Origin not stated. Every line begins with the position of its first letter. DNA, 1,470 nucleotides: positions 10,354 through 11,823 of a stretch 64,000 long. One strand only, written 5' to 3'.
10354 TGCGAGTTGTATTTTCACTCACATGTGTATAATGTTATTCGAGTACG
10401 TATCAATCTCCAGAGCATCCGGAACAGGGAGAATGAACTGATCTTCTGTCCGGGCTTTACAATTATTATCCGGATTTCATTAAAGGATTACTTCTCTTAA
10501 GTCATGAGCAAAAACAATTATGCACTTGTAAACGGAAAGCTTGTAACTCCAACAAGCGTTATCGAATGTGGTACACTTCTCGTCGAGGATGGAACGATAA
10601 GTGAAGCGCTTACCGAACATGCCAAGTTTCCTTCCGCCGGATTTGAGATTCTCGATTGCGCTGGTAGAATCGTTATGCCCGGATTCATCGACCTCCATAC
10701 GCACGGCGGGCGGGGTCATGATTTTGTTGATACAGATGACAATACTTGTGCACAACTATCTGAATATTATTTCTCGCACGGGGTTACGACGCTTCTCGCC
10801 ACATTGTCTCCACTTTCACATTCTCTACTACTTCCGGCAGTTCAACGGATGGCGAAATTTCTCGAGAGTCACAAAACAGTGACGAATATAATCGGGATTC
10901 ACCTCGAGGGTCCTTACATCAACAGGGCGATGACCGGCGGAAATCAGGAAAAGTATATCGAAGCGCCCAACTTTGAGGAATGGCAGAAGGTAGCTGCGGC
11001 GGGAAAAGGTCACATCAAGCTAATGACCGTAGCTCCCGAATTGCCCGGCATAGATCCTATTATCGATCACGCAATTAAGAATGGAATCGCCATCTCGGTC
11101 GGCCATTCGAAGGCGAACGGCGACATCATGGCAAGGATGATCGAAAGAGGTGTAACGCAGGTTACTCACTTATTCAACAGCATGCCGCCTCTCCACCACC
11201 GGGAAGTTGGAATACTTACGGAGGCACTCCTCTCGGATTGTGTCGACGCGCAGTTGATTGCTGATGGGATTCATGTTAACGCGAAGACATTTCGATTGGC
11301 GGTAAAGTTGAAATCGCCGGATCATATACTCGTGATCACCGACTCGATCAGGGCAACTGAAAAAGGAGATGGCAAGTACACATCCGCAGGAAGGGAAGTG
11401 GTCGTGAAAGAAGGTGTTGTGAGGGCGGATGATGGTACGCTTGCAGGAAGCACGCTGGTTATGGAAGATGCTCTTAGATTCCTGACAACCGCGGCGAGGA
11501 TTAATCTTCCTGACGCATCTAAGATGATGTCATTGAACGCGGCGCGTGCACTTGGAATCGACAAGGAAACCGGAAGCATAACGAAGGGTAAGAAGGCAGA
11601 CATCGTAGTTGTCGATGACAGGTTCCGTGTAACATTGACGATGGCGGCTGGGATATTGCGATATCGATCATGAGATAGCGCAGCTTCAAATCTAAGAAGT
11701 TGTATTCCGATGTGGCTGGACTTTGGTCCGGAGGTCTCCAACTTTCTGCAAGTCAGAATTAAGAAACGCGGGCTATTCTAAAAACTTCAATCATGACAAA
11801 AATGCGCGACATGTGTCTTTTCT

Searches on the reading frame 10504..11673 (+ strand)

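Call 46: search_protein_families(library=pfam, max_evalue=0.01, proteins=[window:10504-11673:+])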
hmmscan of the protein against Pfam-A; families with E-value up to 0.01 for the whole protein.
window:10504-11673:+ (389 aa): 2 families
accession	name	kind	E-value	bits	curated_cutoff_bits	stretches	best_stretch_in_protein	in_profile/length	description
PF01979.26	Amidohydro_1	-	2.9e-23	83.1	25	1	56-383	1-342/345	Amidohydrolase family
PF07969.17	Amidohydro_3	-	1.2e-14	55.1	29.7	2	318-376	389-451/472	Amidohydrolase family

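Call 47: search_protein_families(library=ncbifam, max_evalue=0.01, proteins=[window:10504-11673:+])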
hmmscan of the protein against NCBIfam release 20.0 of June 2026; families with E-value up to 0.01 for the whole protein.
window:10504-11673:+ (389 aa): 67 families (the best 25 are shown)
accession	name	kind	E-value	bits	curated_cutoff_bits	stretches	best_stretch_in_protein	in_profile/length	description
TIGR00221.1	nagA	equivalog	1.1e-93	314.3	225.65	1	4-383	3-379/380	N-acetylglucosamine-6-phosphate deacetylase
NF008371.0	PRK11170.1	equivalog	4e-67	226.8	483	1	6-383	2-376/382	N-acetylglucosamine-6-phosphate deacetylase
TIGR02318.1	phosphono_phnM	equivalog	5.2e-18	65.1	390.55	2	323-383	310-372/376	phosphonate metabolism protein PhnM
NF011990.0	PRK15446.2-6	subfamily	5.5e-18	64.8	233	2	323-385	316-381/390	alpha-D-ribose 1-methylphosphonate 5-triphosphate diphosphatase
TIGR01224.1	hutI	equivalog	2.6e-15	56.2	298.15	2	22-67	3-48/377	imidazolonepropionase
NF006056.0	PRK08204.1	subfamily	1.5e-13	50.4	391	2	20-67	22-66/449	hypothetical protein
NF011989.0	PRK15446.2-5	equivalog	2.9e-13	49.3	565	2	6-67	4-62/385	alpha-D-ribose 1-methylphosphonate 5-triphosphate diphosphatase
NF011988.0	PRK15446.2-4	equivalog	3.9e-13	49.3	369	2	8-66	3-56/389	alpha-D-ribose 1-methylphosphonate 5-triphosphate diphosphatase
NF006689.0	PRK09237.1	equivalog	4.7e-13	48.5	371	1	8-98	7-90/383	amidohydrolase/deacetylase family metallohydrolase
NF011984.0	PRK15446.1-5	equivalog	1.8e-12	46.8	260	2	6-66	4-59/379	alpha-D-ribose 1-methylphosphonate 5-triphosphate diphosphatase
NF006558.0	PRK09059.1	equivalog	1.1e-11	44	645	1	7-99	6-97/430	dihydroorotase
NF006549.0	PRK09045.1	equivalog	1.2e-11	43.9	540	1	329-371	337-379/444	TRZ/ATZ family hydrolase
NF011987.0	PRK15446.2-3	subfamily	1.6e-11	43.7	253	2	328-387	322-384/395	alpha-D-ribose 1-methylphosphonate 5-triphosphate diphosphatase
TIGR03178.1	allantoinase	equivalog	5.9e-11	41.8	357.85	2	329-381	343-394/441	allantoinase AllB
NF058538.1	ergo_util_ErtD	equivalog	6.1e-11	41.8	600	2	8-70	4-63/446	hydantoin-5-propionate amidohydrolase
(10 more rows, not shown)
